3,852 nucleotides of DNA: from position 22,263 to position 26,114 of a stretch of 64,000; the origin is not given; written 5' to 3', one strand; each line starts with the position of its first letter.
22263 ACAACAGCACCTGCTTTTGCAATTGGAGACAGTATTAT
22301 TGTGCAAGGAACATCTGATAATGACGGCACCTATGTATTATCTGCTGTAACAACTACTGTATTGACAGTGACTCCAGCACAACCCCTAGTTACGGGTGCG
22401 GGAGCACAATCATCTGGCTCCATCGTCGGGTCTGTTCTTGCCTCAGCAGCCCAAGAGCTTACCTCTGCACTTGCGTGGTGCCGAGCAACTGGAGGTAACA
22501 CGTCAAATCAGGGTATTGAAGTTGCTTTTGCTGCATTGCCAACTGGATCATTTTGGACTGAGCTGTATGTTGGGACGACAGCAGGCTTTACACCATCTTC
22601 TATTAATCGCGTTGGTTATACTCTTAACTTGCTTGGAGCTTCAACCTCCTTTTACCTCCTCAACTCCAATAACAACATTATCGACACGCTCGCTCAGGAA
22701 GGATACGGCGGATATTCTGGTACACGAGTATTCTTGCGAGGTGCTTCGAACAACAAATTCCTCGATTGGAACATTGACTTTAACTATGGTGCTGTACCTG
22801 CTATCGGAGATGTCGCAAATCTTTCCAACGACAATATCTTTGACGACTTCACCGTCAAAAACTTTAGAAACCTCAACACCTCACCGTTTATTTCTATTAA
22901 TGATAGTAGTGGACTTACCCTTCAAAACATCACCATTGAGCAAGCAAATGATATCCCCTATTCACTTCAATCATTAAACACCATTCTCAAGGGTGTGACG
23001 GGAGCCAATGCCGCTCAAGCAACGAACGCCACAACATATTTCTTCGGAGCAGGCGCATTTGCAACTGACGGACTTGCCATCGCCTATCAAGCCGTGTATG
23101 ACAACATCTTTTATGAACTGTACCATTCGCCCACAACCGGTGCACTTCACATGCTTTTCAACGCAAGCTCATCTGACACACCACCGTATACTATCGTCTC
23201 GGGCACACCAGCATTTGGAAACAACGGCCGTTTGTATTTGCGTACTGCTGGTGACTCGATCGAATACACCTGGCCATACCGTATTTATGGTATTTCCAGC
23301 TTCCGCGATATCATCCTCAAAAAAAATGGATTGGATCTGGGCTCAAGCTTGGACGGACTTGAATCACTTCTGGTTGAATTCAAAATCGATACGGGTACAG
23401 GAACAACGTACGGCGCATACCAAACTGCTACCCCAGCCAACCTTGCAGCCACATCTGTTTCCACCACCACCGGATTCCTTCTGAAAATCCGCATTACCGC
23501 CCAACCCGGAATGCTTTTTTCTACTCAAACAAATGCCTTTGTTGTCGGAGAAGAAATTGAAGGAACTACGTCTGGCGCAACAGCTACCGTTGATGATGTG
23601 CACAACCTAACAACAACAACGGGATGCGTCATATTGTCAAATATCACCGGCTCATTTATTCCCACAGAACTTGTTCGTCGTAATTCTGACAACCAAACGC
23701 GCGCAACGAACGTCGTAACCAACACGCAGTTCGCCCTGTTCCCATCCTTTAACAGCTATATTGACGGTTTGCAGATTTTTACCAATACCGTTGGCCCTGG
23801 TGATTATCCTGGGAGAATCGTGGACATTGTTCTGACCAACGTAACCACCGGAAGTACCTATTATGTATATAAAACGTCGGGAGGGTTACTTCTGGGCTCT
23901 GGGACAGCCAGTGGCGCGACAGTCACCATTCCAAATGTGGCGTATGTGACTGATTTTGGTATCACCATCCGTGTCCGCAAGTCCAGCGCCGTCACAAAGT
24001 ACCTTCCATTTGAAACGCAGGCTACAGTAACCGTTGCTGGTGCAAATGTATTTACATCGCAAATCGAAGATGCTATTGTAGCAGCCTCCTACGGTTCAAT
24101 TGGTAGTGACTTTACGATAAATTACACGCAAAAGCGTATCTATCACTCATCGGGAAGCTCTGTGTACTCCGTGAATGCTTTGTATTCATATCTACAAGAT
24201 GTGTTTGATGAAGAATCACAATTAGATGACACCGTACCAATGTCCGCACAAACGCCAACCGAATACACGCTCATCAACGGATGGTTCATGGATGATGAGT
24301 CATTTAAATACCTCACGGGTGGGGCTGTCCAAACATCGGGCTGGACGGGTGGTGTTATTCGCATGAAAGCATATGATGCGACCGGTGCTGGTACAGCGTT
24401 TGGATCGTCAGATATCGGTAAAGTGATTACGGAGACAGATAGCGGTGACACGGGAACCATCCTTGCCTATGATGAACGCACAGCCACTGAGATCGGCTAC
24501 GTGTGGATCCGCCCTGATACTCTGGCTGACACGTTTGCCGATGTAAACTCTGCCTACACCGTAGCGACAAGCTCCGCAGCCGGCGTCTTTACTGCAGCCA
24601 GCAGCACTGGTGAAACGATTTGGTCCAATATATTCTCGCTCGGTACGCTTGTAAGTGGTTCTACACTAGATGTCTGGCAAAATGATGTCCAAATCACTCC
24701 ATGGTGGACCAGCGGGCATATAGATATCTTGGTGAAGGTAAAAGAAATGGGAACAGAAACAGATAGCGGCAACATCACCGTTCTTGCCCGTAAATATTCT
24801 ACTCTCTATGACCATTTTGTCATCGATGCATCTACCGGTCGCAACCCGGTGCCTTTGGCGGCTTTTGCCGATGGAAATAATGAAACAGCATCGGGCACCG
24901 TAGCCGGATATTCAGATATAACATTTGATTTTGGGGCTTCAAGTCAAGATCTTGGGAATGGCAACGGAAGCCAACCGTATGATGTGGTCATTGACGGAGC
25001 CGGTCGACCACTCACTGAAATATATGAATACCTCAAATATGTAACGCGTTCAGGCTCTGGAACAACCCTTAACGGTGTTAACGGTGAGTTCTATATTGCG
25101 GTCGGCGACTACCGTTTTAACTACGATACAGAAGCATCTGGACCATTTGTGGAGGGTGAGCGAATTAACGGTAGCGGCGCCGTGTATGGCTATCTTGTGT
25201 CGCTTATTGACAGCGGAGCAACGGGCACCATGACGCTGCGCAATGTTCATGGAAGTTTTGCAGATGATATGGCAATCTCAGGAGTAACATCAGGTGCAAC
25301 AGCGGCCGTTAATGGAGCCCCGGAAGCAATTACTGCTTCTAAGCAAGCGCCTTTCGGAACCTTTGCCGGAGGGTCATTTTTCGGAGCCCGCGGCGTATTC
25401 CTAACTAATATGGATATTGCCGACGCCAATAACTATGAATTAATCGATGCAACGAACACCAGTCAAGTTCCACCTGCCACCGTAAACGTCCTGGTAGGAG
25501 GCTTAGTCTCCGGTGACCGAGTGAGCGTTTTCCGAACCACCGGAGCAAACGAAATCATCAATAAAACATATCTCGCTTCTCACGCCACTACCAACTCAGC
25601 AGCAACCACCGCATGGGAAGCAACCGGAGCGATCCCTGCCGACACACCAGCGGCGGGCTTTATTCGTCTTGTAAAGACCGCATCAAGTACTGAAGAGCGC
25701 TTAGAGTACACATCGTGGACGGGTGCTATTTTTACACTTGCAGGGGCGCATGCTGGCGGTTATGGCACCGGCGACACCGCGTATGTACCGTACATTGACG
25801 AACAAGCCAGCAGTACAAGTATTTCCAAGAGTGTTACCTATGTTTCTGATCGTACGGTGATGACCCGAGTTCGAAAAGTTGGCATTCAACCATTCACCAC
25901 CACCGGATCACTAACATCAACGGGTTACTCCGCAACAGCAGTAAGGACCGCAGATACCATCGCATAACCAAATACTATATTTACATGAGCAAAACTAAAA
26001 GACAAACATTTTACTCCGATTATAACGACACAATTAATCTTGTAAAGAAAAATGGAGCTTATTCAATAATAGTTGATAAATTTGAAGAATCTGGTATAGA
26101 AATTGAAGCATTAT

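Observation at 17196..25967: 2923-aa signal-peptide-less giant protein with two 7-bladed-propeller-like arrays and tail-fibre modules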

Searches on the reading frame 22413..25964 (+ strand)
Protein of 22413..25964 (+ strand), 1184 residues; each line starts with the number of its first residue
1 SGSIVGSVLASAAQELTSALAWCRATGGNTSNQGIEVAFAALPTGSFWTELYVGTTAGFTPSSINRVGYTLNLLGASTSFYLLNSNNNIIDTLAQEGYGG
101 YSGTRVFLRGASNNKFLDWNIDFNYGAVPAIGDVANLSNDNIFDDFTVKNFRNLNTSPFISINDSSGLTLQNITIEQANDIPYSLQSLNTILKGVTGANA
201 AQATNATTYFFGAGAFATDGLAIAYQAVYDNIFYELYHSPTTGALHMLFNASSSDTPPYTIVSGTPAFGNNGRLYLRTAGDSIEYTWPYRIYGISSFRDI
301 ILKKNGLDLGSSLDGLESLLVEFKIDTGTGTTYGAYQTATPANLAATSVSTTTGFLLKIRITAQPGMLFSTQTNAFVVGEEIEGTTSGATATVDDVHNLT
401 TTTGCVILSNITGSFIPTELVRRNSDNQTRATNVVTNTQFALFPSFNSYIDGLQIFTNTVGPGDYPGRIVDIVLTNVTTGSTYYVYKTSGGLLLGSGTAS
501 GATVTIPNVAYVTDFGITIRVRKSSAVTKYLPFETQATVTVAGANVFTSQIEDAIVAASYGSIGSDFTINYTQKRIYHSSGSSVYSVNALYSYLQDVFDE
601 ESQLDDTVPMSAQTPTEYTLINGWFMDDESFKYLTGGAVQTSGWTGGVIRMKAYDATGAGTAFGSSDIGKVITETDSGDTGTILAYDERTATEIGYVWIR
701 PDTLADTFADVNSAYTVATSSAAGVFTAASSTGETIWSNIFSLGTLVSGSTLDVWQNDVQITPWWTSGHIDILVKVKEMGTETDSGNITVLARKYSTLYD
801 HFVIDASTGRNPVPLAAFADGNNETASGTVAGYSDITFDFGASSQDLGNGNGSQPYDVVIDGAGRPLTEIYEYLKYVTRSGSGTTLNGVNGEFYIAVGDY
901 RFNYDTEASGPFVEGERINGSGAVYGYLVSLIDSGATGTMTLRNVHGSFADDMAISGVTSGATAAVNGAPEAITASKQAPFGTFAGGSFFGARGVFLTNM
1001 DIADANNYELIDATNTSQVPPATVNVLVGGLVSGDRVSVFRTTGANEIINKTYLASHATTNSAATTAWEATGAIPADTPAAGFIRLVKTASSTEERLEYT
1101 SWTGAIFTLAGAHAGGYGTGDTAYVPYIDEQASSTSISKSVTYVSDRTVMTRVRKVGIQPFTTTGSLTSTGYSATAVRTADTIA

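Call 36: search_solved_structures(query=A1, max_evalue=1, show_alignments=2)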
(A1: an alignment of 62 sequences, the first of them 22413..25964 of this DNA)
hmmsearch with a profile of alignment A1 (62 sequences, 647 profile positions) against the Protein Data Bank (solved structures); distinct sequences matched with E-value up to 1: 0.

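Call 47: predict_structure(alignment_id=A1)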
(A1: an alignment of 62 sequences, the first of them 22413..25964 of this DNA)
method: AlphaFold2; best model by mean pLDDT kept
length: 1184 residues; sequences in the alignment: 62
mean_pLDDT: 67.2   pTM: 0.44
mean pLDDT of the five models: 67.2, 67.2, 66.0, 64.4, 60.9
residues with pLDDT >= 90: 356; 70-90: 288; 50-70: 165; < 50: 375
segments of 3 or more residues with pLDDT < 50: 1-16, 23-33, 39-48, 70-76, 154-156, 161-164, 179-365, 399-401, 427-470, 509-516, 522-581, 602-604, 817-822, 892-897, 974-978
pLDDT, mean of each block of 10 residues (from residue 1): 36 51 44 53 43 73 67 49 74 70 59 82 73 67 83 54 57 66 34 30 28 29 28 31 32 29 25 32 31 30 35 35 35 32 31 27 44 71 83 71 70 73 56 32 23 23 33 62 63 66 59 47 35 29 31 29 28 38 82 82 62 89 90 93 81 88 94 96 93 92 94 95 95 94 74 88 84 94 91 63 84 63 68 90 85 90 93 79 62 50 89 89 85 86 84 95 93 55 75 88 88 87 93 96 94 94 96 93 96 96 96 94 97 94 93 90 94 93 76
secondary structure, 60 per line:
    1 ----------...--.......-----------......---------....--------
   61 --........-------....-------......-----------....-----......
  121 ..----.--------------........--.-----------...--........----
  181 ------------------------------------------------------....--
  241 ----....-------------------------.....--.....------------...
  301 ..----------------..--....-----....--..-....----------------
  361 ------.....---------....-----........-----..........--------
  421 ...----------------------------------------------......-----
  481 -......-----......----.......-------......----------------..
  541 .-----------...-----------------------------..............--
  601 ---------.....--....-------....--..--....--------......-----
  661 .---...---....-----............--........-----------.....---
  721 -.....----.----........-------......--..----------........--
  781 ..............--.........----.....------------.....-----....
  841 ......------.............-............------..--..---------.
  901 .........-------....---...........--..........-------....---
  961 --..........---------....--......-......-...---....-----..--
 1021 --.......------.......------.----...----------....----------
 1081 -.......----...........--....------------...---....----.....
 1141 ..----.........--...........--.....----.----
elements in order (helices of 4 or more, strands of 3 or more residues): E16-22 E34-39 E49-52 E66-70 E78-81 E89-94 E106-109 E115-122 E142-149 E169-176 E235-238 E245-248 E274-278 E281-285 H298-302 E323-326 E332-335 H341-344 E367-371 E381-384 E390-397 E403-412 E421-423 E470-475 E482-487 E493-498 E503-509 E517-522 E539-541 H587-598 E610-614 E617-620 H628-631 E638-641 E650-655 E671-674 E680-691 E694-701 E713-717 E722-726 E736-743 E751-756 E771-778 H783-786 E787-794 E797-805 E810-814 H827-831 E837-846 E853-865 H867-878 E900-909 E917-920 E924-934 E937-946 E954-957 E963-972 E982-985 E988-993 E995-1000 E1008-1011 E1023-1029 E1036-1042 E1054-1056 E1067-1070 E1082-1088 E1093-1103 E1106-1109 E1122-1124 E1128-1131 E1136-1142 E1147-1155 E1158-1168 E1171-1175

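Call 51: fold_search(model_id=the predicted structure, library=pdb)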
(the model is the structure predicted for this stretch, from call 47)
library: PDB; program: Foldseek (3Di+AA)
matches with E <= 10: 1029; with E <= 0.001: 3
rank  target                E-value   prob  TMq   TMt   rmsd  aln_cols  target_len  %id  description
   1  6fwv_B                3.9e-04  0.30  0.07  0.11  26.9       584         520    8  The Bacillus anthracis TIE protein (released 2018-08-08)
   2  4pbx                  4.1e-04  0.20  0.05  0.09  29.2       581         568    8  Crystal structure of the six N-terminal domains of human receptor protein tyrosine phosphatase sigma (released 2014-11-12)
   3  5y9h_C                9.8e-04  0.09  0.05  0.09  22.9       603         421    8  Crystal structure of SafDAA-dsc complex (released 2017-11-15)
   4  7sqc_F1               2.6e-03  0.06  0.05  0.08  26.4       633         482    8  Ciliary C1 central pair apparatus isolated from Chlamydomonas reinhardtii (released 2022-04-13)
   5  9g93_A                4.6e-03  0.10  0.06  0.09  29.8       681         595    8  CryoET structure of the in vitro grown Bacillus anthracis Sap S-layer (released 2024-12-18)
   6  2y25_B                6.4e-03  0.20  0.05  0.15  20.4       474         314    8  Crystal structure of the myomesin domains My11-My13 (released 2011-12-21)
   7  8rw9_F                1.0e-02  0.57  0.06  0.26  14.3       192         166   10  Domains 1 and 2 of Bacillus anthracis Sap S-layer in complex with Nb694 (released 2024-11-20)
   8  8v29_C                1.4e-02  0.06  0.05  0.07  24.8       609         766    7  Cryo-EM structure of human type I OSM receptor complex: model for full extracellular assembly (released 2024-11-20)
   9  6hhu_A                1.7e-02  0.13  0.07  0.11  25.4       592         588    8  Structure of the Bacillus anthracis Sap S-layer assembly domain (released 2019-07-24)
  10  6e57_A                2.3e-02  0.12  0.04  0.10  21.6       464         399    9  Bacteroides ovatus mixed-linkage glucan utilization locus (MLGUL) SGBP-B in complex with mixed-linkage heptasaccharide (released 2019-05-29)
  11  8rw9_H                2.6e-02  0.38  0.06  0.25  13.6       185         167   10  Domains 1 and 2 of Bacillus anthracis Sap S-layer in complex with Nb694 (released 2024-11-20)
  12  8tku_C                3.4e-02  0.13  0.05  0.18  19.7       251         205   10  ZIG-4-INS-6 complex, primitive monoclinic form (released 2024-08-28)
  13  8rw9_E                3.8e-02  0.35  0.06  0.25  14.9       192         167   10  Domains 1 and 2 of Bacillus anthracis Sap S-layer in complex with Nb694 (released 2024-11-20)
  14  6a8p_A                4.2e-02  0.03  0.05  0.07  25.8       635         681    9  Transglutaminase 2 mutant G224V in complex with GTP (released 2018-09-26)
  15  8cs9_X                4.2e-02  0.02  0.04  0.06  28.5       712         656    6  Composite reconstruction of Class 1 of the erythrocyte ankyrin-1 complex (released 2022-07-20)
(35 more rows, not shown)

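Call 57: fold_search(model_id=the predicted structure, library=viral)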
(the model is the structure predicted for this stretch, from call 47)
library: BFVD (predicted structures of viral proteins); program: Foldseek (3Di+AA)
matches with E <= 10: 585; with E <= 0.001: 41
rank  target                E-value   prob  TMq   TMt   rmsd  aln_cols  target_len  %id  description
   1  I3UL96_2              1.8e-09  1.00  0.11  0.09  39.1      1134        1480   11  (no name in the UniProt tables at hand)
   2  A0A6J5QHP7            3.7e-07  0.98  0.06  0.09  28.4       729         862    9  Uncharacterized protein [uncultured Caudovirales phage]
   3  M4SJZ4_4              3.7e-07  0.75  0.07  0.06  33.8      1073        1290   10  LamG-like jellyroll fold domain-containing protein (Fragment) [Synechococcus phage Syn30]
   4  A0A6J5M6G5            6.3e-07  0.92  0.08  0.09  40.6      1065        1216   11  Uncharacterized protein [uncultured Caudovirales phage]
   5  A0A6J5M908            9.2e-07  0.87  0.07  0.07  36.9      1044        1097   10  Uncharacterized protein [uncultured Caudovirales phage]
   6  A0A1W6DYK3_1          1.6e-06  0.93  0.08  0.11  35.8       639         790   11  DUF4815 domain-containing protein [Aeromonas phage phiA8-29]
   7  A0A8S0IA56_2          1.7e-06  0.95  0.07  0.09  23.6       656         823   12  (no name in the UniProt tables at hand)
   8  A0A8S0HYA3            2.6e-06  0.90  0.06  0.12  41.6       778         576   11  (no name in the UniProt tables at hand)
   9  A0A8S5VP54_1          2.8e-06  0.91  0.06  0.06  32.1       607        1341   10  (no name in the UniProt tables at hand)
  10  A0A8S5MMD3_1          3.0e-06  0.82  0.07  0.08  37.0       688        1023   10  Baseplate J like protein [Siphoviridae sp. ctxc31]
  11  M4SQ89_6              3.2e-06  0.92  0.06  0.06  29.8       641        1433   12  (no name in the UniProt tables at hand)
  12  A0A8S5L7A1            3.3e-06  0.72  0.07  0.08  35.6       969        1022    8  Structural protein [CrAss-like virus sp. ctt4r3]
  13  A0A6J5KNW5            3.5e-06  0.96  0.09  0.09  39.1       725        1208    9  DUF4815 domain-containing protein [uncultured Caudovirales phage]
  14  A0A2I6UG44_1          8.4e-06  0.30  0.06  0.05  34.3      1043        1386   11  Uncharacterized protein [Salinibacter phage M8CC-19]
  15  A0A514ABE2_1          1.0e-05  0.51  0.07  0.08  43.0      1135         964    9  (no name in the UniProt tables at hand)
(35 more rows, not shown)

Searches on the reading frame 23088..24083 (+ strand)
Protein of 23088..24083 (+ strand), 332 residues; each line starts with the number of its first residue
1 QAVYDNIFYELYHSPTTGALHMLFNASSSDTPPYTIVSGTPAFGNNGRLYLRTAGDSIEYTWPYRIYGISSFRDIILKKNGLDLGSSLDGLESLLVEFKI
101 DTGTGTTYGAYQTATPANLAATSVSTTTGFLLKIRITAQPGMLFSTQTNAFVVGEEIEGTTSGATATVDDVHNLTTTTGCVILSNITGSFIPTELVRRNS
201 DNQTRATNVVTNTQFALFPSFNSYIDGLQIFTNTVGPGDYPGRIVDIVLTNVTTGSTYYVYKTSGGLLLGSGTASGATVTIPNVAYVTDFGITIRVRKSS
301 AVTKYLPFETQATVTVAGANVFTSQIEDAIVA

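Call 100: find_related_loci(query=A4, collection=viral_contigs, flank=8000)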
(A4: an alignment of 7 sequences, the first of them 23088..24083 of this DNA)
Query A4 (332 aa) in viral_contigs; peptide patterns used: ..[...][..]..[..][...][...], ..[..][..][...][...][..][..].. (x = any residue, [..] = any of these).
163 stretches matched a pattern; 13 encode a relative of the query (tblastn E <= 1e-3); 13 distinct loci.
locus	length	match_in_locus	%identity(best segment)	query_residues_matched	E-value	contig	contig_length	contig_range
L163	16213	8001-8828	50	3-281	6e-72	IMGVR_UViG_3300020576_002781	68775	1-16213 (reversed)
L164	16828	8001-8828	50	3-281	4e-72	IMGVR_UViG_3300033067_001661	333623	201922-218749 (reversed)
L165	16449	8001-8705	52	4-241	2e-68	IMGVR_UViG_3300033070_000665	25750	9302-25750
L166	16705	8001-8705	51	4-241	6e-68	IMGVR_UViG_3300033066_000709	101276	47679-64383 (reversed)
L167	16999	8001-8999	42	1-328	1e-66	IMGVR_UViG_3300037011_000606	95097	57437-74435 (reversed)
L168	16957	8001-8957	43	3-328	4e-65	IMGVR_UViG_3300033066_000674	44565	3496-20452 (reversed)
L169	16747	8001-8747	46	3-256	3e-59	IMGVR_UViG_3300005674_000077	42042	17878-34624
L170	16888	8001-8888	36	3-281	2e-42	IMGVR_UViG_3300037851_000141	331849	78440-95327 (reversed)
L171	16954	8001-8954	33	3-330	3e-34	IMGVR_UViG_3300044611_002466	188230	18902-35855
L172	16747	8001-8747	46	3-256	3e-59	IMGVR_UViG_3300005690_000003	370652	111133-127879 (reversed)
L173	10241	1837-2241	39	2-145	7e-25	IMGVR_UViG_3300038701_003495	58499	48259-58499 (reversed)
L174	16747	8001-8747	46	3-256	3e-59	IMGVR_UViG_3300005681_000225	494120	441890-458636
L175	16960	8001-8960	31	2-332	1e-31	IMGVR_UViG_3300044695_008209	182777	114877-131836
